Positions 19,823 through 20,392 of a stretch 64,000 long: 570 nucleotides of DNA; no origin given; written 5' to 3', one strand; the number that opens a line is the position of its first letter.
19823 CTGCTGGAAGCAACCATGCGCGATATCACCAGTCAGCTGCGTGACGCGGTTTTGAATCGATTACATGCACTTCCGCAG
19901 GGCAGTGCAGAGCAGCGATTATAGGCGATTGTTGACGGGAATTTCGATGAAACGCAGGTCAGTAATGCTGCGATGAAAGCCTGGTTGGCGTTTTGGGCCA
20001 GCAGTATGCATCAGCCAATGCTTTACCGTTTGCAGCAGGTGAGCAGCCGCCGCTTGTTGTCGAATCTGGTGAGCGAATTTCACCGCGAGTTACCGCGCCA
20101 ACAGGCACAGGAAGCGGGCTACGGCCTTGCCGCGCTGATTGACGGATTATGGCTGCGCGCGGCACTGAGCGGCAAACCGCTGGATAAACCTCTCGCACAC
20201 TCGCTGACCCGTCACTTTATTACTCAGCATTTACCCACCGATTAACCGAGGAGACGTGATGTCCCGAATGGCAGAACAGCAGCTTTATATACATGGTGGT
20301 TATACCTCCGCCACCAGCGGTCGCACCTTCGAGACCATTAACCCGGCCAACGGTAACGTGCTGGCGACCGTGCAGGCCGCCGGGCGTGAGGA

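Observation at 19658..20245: betI repressor split by a single in-frame amber codon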

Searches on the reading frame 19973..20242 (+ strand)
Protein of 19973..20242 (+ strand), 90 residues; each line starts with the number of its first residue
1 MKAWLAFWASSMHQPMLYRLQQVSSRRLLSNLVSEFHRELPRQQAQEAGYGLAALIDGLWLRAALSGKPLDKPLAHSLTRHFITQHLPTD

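Call 15: find_encoding_contigs(protein=window:19973-20242:+, flank=4000, max_places=10)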
Protein seq(90 aa) (90 aa): 24 contigs read that carry it; 5 places shown.
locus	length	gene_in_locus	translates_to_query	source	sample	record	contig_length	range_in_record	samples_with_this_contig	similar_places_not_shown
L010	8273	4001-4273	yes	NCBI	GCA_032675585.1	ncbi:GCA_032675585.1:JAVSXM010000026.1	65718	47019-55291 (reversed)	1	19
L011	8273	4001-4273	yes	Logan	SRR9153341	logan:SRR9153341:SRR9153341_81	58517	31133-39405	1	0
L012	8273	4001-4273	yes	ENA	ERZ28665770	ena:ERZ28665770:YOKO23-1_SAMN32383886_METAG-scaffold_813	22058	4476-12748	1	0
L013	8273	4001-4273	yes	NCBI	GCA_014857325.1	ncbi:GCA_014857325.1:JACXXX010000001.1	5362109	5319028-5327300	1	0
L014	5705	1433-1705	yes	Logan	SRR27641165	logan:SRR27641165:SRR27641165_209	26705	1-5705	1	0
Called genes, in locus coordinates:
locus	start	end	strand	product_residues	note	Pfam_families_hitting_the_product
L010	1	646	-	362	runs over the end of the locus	PF00196:GerE (weak), PF00563:EAL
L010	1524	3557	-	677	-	PF02028:BCCT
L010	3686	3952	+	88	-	PF00440:TetR_N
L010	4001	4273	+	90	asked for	PF13977:TetR_C_6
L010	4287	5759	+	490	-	PF00171:Aldedh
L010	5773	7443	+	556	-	PF00732:GMC_oxred_N, PF05199:GMC_oxred_C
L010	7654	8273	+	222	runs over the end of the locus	-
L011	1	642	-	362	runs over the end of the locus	PF00196:GerE (weak), PF00563:EAL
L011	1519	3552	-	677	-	PF02028:BCCT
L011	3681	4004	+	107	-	PF00440:TetR_N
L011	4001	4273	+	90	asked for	PF13977:TetR_C_6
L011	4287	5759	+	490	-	PF00171:Aldedh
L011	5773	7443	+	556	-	PF00732:GMC_oxred_N, PF05199:GMC_oxred_C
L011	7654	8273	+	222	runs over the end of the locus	-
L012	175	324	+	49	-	-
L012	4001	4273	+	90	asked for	PF13977:TetR_C_6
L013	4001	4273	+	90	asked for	PF13977:TetR_C_6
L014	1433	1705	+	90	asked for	PF13977:TetR_C_6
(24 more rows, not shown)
